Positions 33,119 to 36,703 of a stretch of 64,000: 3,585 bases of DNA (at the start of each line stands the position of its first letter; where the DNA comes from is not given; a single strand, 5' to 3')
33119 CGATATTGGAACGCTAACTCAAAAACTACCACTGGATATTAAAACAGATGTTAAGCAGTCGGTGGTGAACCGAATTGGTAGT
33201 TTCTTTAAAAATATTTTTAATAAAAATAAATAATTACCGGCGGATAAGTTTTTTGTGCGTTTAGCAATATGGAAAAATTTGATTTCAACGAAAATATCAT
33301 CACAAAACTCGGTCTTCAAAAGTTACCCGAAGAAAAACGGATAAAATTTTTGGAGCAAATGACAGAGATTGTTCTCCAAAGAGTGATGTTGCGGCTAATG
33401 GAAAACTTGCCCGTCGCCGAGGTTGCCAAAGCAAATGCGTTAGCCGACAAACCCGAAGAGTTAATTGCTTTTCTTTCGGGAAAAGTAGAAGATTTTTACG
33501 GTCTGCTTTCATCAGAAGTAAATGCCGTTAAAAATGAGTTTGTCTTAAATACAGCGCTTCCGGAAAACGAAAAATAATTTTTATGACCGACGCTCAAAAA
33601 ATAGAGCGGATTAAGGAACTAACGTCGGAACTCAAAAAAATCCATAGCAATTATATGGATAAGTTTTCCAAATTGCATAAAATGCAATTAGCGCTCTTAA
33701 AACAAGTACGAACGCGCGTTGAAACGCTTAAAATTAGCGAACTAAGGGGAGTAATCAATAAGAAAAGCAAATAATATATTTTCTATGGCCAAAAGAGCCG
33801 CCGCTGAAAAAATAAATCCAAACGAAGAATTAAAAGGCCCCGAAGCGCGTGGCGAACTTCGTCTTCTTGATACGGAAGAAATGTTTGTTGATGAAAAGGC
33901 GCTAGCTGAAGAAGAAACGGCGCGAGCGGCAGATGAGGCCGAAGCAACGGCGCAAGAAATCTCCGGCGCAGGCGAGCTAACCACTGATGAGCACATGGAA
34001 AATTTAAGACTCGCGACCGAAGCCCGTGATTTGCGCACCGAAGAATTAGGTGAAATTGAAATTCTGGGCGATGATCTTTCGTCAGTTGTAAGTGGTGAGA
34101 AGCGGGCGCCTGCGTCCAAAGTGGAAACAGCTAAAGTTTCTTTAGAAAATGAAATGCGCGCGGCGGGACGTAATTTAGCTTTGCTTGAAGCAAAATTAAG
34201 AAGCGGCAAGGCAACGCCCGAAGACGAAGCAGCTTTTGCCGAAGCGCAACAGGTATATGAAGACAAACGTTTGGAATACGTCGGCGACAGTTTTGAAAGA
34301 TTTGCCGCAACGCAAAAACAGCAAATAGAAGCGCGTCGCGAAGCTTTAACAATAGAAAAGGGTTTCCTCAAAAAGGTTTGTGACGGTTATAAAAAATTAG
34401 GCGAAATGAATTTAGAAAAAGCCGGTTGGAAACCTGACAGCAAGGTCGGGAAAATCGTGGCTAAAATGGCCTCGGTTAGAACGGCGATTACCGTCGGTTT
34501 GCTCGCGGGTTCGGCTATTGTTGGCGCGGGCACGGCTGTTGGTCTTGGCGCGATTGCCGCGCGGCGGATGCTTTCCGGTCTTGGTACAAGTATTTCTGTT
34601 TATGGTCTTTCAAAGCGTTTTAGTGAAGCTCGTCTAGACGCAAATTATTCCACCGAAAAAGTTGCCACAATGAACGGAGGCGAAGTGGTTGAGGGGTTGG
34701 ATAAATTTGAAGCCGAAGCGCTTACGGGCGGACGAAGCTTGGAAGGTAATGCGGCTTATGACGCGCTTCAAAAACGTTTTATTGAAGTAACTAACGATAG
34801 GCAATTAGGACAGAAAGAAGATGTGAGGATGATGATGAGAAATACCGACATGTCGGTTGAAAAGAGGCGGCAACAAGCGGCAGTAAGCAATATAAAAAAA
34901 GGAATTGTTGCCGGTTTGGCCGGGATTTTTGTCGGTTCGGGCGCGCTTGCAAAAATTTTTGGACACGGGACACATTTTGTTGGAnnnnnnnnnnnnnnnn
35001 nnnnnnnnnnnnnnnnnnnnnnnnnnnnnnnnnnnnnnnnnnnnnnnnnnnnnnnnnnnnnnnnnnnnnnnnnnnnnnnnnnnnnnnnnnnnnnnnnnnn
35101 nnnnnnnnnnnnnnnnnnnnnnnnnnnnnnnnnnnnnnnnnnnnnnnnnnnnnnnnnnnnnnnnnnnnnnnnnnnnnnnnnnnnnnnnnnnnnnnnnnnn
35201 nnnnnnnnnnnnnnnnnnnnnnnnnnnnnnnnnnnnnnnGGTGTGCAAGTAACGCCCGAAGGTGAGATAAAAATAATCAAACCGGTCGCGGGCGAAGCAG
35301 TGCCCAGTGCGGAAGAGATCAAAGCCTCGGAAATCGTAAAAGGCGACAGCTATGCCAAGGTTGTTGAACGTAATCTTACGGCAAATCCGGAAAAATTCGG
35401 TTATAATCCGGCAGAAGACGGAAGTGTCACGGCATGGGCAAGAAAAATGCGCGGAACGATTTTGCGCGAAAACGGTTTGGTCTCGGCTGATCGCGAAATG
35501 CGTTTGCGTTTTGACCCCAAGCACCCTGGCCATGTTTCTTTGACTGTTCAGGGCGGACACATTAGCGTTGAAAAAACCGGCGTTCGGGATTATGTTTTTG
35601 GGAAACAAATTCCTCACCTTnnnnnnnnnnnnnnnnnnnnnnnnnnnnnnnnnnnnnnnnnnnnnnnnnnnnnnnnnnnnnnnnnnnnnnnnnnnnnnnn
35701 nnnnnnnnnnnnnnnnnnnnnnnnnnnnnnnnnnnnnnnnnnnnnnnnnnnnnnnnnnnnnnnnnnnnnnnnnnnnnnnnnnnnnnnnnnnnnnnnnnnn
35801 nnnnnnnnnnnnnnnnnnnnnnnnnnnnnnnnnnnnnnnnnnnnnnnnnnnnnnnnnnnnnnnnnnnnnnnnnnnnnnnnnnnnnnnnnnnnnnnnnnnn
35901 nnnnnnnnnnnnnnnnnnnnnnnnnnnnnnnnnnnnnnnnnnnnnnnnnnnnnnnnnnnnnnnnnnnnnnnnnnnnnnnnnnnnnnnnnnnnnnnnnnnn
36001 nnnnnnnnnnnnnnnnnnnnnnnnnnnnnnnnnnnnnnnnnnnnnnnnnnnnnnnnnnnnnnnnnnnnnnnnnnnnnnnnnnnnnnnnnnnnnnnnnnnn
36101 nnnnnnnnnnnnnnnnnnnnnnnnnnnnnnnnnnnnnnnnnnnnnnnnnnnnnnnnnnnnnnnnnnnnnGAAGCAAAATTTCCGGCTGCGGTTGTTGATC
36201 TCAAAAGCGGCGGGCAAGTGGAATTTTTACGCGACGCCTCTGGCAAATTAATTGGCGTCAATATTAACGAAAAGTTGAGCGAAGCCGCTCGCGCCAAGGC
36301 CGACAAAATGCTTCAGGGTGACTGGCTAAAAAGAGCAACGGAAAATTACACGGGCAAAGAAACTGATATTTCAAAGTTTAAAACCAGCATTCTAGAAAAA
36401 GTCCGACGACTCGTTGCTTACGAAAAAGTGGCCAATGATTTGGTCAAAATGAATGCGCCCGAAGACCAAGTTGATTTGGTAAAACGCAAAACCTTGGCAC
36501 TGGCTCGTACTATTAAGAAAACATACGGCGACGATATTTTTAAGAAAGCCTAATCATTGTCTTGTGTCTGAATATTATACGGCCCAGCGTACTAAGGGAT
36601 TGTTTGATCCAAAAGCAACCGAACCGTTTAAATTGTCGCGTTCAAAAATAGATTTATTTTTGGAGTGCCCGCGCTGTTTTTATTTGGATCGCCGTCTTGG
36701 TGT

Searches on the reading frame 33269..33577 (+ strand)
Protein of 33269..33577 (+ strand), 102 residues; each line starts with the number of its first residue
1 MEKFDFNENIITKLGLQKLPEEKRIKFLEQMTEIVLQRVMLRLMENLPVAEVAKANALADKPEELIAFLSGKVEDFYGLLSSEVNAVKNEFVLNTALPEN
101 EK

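Call 3: search_protein_families(library=pfam, proteins=[window:33269-33577:+], max_evalue=0.1)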
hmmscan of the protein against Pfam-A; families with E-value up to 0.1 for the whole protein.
window:33269-33577:+ (102 aa): 0 families

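Call 4: search_protein_families(library=padloc, proteins=[window:33269-33577:+], max_evalue=0.1)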
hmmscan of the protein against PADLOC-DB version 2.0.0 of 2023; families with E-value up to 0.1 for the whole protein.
window:33269-33577:+ (102 aa): 0 families

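Call 5: search_protein_families(library=ncbifam, proteins=[window:33269-33577:+], max_evalue=0.1)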
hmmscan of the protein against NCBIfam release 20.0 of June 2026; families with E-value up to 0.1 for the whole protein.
window:33269-33577:+ (102 aa): 0 families

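Call 25: search_protein_families(library=phrogs, proteins=[window:33269-33577:+], max_evalue=0.01)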
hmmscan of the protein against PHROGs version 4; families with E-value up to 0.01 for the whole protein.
window:33269-33577:+ (102 aa): 0 families

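Call 61: search_protein_families(library=pfam, alignment_id=A6, max_evalue=1)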
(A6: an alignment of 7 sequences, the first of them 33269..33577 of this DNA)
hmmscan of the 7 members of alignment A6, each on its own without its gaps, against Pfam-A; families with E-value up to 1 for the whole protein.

A. member 1, window:33269-33577:+ (102 aa): 1 family
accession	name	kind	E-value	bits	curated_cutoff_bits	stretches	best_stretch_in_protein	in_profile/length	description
PF17390.7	Bac_rhamnosid_C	-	0.25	11.6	22.1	1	58-100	14-56/78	Bacterial alpha-L-rhamnosidase C-terminal domain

B. families by the number of members that match (of 7 scanned): 7 families
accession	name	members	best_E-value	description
PF18908.5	DUF5663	3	5.3e-07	Protein of unknown function (DUF5663)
PF07560.16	DUF1539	1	0.012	Domain of Unknown Function (DUF1539)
PF14841.11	FliG_M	1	0.076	FliG middle domain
PF01869.26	BcrAD_BadFG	1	0.076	BadF/BadG/BcrA/BcrD ATPase family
PF14674.12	FANCI_S1-cap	1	0.12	FANCI solenoid 1 cap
PF15480.11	DUF4640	1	0.2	Domain of unknown function (DUF4640)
PF17390.7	Bac_rhamnosid_C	1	0.25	Bacterial alpha-L-rhamnosidase C-terminal domain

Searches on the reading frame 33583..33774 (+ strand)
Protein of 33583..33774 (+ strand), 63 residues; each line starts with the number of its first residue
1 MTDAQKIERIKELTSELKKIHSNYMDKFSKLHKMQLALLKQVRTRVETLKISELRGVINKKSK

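Call 3: search_protein_families(library=pfam, proteins=[window:33583-33774:+], max_evalue=0.1)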
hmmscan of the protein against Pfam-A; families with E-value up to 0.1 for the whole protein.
window:33583-33774:+ (63 aa): 2 families
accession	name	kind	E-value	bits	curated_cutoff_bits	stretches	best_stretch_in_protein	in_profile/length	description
PF19579.4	FtsL_2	-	0.00015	22.1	24.6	1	5-53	40-86/100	Bacteriodetes cell division protein (FtsL-like)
PF10158.14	LOH1CR12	-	0.03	14.8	24.7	1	5-39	63-97/131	Tumour suppressor protein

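Call 4: search_protein_families(library=padloc, proteins=[window:33583-33774:+], max_evalue=0.1)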
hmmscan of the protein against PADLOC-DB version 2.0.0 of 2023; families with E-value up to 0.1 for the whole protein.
window:33583-33774:+ (63 aa): 0 families

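Call 5: search_protein_families(library=ncbifam, proteins=[window:33583-33774:+], max_evalue=0.1)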
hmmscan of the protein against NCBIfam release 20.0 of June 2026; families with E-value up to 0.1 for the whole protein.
window:33583-33774:+ (63 aa): 1 family
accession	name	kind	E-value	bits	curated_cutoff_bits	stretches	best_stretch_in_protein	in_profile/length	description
NF004416.0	PRK05761.1-2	equivalog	0.082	11.3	516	1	1-47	536-582/665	type B DNA-directed DNA polymerase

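Call 25: search_protein_families(library=phrogs, proteins=[window:33583-33774:+], max_evalue=0.01)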
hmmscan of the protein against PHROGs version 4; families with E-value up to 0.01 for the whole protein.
window:33583-33774:+ (63 aa): 0 families

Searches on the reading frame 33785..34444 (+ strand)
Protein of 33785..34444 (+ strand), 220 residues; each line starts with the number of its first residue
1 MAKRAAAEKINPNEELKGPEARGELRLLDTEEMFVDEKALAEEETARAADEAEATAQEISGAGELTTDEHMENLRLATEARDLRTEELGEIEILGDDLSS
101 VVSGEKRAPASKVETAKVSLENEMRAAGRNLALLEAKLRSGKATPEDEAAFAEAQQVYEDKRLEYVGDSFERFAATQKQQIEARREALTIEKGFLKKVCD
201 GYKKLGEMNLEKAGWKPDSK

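Call 80: search_protein_families(library=pfam, proteins=[window:33785-34444:+], max_evalue=1)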
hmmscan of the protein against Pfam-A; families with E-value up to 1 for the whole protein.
window:33785-34444:+ (220 aa): 1 family
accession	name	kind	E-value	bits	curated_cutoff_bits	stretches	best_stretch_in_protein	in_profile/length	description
PF09361.15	Phasin_2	-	0.69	10.6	24.9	1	45-84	18-57/100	Phasin protein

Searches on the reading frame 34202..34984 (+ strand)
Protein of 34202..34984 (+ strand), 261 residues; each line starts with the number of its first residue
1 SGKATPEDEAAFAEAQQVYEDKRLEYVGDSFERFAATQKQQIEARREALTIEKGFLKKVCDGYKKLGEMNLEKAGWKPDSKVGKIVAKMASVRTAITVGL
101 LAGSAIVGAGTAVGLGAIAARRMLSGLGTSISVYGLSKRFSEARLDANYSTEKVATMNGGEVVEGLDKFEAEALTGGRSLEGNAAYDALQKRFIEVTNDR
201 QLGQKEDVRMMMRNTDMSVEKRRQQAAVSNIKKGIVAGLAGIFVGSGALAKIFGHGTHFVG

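Call 44: find_related_loci(query=A4, collection=metagenome_contigs, flank=8000)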
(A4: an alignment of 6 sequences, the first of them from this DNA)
Query A4 (261 aa) in metagenome_contigs; peptide patterns used: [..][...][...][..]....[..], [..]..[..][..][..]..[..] (x = any residue, [..] = any of these).
316 stretches matched a pattern; 4 encode a relative of the query (tblastn E <= 1e-3); 4 distinct loci.
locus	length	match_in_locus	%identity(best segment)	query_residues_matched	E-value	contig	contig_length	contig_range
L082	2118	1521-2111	44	2-196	9e-40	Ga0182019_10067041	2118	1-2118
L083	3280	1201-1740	36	16-193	2e-29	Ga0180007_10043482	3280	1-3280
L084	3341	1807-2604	34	12-261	2e-23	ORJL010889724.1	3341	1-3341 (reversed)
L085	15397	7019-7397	34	2-138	2e-6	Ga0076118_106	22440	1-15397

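Call 95: find_related_loci(query=A4, collection=viral_contigs, flank=6000)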
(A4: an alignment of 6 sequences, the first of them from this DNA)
Query A4 (261 aa) in viral_contigs; peptide patterns used: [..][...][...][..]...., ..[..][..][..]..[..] (x = any residue, [..] = any of these).
80 stretches matched a pattern, but none encodes a relative of the query by tblastn (E <= 1e-3).

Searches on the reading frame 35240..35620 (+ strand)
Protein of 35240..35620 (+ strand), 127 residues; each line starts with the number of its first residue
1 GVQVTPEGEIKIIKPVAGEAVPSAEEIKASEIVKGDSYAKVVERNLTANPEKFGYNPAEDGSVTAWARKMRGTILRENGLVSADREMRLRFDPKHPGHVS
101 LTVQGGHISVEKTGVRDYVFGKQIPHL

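Call 80: search_protein_families(library=pfam, proteins=[window:35240-35620:+], max_evalue=1)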
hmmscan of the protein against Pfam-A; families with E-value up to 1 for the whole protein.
window:35240-35620:+ (127 aa): 0 families

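Call 89: search_solved_structures(query=A9, max_evalue=10, show_alignments=2)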
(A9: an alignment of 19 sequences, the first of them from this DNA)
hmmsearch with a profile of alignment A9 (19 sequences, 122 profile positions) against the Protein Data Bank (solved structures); distinct sequences matched with E-value up to 10: 11.
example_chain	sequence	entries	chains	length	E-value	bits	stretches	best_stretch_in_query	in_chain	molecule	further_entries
4yk2_A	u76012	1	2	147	0.25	14.3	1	20-52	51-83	Bartonella effector protein (Bep) substrate of VirB T4SS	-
4ook_A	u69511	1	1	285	1.4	11.9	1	5-58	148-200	Methionine aminopeptidase 2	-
3pka_A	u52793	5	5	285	1.4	11.9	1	5-58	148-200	Methionine aminopeptidase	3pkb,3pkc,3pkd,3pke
3iu7_A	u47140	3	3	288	1.4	11.9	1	5-58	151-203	Methionine aminopeptidase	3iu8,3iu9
3ror_A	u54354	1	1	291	1.4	11.9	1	5-58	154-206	Methionine aminopeptidase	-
1y1n_A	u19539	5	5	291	1.4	11.9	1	5-58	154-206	Methionine aminopeptidase 1B | Methionine aminopeptidase | Methionine aminopeptidase 2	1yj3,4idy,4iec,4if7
8yp6_A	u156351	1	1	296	1.6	11.8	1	9-58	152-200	Methionine aminopeptidase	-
5yoi_A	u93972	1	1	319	1.7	11.7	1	5-58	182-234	Methionine aminopeptidase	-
5ypd_A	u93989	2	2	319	1.7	11.7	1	5-58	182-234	Methionine aminopeptidase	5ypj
5yoh_A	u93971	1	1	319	1.7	11.7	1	5-58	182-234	Methionine aminopeptidase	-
5yxf_A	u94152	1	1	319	1.7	11.7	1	5-58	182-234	Methionine aminopeptidase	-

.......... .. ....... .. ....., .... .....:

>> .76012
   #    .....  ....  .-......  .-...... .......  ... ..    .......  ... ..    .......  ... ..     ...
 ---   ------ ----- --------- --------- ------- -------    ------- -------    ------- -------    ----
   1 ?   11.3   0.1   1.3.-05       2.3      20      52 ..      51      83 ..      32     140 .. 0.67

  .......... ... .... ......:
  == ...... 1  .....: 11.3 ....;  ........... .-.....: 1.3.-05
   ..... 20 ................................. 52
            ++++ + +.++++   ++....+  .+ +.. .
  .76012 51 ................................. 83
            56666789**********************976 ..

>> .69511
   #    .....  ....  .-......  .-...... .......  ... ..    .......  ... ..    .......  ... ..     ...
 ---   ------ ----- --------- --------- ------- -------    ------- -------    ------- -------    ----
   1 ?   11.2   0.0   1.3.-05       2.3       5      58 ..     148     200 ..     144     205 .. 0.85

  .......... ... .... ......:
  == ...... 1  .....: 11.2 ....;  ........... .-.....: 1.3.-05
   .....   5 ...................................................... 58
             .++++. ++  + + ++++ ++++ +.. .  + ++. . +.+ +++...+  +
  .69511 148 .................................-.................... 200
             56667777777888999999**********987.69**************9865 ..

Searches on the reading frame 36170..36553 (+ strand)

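Call 80: search_protein_families(library=pfam, proteins=[window:36170-36553:+], max_evalue=1)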
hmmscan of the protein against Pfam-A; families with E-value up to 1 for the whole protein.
window:36170-36553:+ (127 aa): 2 families
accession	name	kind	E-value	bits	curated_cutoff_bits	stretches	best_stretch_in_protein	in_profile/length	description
PF01158.23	Ribosomal_L36e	-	0.096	13.4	27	1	57-117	23-83/96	Ribosomal protein L36e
PF08241.18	Methyltransf_11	-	0.23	12.5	21.2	0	14-50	8-49/95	Methyltransferase domain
